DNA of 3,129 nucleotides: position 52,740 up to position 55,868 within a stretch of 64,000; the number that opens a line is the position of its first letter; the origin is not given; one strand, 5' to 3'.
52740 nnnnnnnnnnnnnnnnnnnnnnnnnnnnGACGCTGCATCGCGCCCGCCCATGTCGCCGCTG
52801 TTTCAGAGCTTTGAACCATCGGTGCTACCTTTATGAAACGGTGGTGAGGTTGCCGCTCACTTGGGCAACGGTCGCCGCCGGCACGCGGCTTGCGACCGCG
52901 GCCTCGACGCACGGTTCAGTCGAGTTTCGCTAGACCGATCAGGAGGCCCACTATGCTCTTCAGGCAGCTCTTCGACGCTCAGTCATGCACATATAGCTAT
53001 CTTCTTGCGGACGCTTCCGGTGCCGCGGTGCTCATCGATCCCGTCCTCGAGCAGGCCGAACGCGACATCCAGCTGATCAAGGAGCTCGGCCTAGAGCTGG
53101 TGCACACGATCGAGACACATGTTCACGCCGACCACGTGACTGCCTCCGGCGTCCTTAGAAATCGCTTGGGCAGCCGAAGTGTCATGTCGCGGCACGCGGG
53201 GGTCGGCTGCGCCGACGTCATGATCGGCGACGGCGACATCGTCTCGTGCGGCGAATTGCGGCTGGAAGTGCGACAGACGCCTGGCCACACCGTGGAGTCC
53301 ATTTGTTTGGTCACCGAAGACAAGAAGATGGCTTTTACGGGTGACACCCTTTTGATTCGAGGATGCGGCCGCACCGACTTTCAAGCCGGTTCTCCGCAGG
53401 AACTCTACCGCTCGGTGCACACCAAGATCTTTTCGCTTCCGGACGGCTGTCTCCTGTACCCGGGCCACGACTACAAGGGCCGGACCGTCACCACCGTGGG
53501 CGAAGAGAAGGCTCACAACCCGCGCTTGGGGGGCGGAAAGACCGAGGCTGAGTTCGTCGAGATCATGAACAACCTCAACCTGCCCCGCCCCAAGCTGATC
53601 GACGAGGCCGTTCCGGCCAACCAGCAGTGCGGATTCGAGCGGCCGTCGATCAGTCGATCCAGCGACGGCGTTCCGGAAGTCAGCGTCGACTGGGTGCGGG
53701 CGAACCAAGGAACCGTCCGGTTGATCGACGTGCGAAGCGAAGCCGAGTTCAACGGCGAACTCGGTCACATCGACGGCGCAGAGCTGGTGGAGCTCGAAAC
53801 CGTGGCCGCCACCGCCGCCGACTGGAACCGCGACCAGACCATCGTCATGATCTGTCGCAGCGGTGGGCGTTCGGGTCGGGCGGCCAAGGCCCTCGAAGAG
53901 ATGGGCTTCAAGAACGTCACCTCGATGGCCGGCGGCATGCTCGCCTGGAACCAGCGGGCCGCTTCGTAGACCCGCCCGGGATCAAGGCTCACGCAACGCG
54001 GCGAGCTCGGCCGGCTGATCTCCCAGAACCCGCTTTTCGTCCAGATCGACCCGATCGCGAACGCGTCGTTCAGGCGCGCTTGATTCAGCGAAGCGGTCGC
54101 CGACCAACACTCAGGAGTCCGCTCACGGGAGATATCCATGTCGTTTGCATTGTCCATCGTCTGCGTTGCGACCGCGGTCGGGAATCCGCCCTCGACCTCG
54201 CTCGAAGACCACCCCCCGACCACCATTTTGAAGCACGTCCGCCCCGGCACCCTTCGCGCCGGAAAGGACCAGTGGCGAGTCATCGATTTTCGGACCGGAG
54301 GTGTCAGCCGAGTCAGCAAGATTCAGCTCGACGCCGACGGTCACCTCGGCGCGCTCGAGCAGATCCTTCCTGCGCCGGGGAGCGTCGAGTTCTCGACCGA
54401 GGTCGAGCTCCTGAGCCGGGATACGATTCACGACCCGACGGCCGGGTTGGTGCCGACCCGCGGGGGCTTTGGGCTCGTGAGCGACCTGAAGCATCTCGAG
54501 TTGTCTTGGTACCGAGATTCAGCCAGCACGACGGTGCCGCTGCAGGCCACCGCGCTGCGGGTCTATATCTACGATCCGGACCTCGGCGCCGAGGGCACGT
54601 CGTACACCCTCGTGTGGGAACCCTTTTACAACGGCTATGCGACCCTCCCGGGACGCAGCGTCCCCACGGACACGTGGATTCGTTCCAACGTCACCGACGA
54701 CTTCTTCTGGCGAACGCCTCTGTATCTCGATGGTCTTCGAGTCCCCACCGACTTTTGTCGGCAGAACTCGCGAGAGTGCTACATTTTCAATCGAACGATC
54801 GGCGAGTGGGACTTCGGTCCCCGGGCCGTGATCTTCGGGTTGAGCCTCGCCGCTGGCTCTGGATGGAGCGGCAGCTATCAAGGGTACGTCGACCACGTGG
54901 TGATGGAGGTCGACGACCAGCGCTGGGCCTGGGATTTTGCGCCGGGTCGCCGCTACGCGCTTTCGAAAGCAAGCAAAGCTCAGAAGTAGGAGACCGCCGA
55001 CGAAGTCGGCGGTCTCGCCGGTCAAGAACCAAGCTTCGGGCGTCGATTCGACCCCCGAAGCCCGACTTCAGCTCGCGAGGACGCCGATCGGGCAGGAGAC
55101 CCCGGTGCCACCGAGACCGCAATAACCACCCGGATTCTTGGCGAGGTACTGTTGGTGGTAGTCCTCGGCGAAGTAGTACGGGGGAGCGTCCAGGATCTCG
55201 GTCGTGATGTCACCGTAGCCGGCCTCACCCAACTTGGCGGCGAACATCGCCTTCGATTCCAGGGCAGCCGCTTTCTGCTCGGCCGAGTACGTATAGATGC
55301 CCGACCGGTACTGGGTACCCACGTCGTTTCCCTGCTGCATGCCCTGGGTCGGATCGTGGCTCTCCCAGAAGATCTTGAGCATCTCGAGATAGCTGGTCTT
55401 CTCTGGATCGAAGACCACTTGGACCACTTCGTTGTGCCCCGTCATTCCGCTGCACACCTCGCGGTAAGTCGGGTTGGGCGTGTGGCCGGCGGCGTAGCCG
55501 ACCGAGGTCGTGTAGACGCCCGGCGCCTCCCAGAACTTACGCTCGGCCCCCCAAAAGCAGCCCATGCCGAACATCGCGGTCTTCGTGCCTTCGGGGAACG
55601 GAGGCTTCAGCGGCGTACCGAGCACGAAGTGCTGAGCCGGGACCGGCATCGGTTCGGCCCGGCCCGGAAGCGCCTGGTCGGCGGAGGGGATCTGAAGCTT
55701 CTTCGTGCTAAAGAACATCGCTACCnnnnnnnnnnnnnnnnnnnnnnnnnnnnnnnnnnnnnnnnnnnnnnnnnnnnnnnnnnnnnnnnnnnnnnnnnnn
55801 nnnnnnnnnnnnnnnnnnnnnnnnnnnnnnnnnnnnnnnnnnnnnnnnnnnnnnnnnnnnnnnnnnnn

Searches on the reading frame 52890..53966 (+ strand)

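Call 58: search_protein_families(library=pfam, proteins=[window:52890-53966:+], max_evalue=0.00001)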
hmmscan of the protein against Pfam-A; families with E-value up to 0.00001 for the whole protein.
window:52890-53966:+ (359 aa): 2 families
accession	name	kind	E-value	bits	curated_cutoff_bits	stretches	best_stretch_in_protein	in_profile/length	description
PF00753.33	Lactamase_B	-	1.9e-19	70.8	22.7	1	35-193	7-196/196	Metallo-beta-lactamase superfamily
PF00581.25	Rhodanese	-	5.3e-17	62.6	22.2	1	266-355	2-101/102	Rhodanese-like domain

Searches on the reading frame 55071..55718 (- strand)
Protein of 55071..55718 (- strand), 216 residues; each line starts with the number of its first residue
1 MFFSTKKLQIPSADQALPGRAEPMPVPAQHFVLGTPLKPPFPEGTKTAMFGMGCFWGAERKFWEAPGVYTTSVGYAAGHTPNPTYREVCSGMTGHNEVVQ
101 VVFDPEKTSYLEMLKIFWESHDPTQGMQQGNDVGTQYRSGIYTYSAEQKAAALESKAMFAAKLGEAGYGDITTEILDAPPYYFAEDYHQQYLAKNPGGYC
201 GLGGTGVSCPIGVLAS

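Call 58: search_protein_families(library=pfam, proteins=[window:55071-55718:-], max_evalue=0.00001)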
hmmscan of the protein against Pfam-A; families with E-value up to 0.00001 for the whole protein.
window:55071-55718:- (216 aa): 1 family
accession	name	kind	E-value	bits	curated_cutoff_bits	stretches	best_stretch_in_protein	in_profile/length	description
PF01625.27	PMSR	-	2.1e-61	207.1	23.7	1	47-200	1-152/153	Peptide methionine sulfoxide reductase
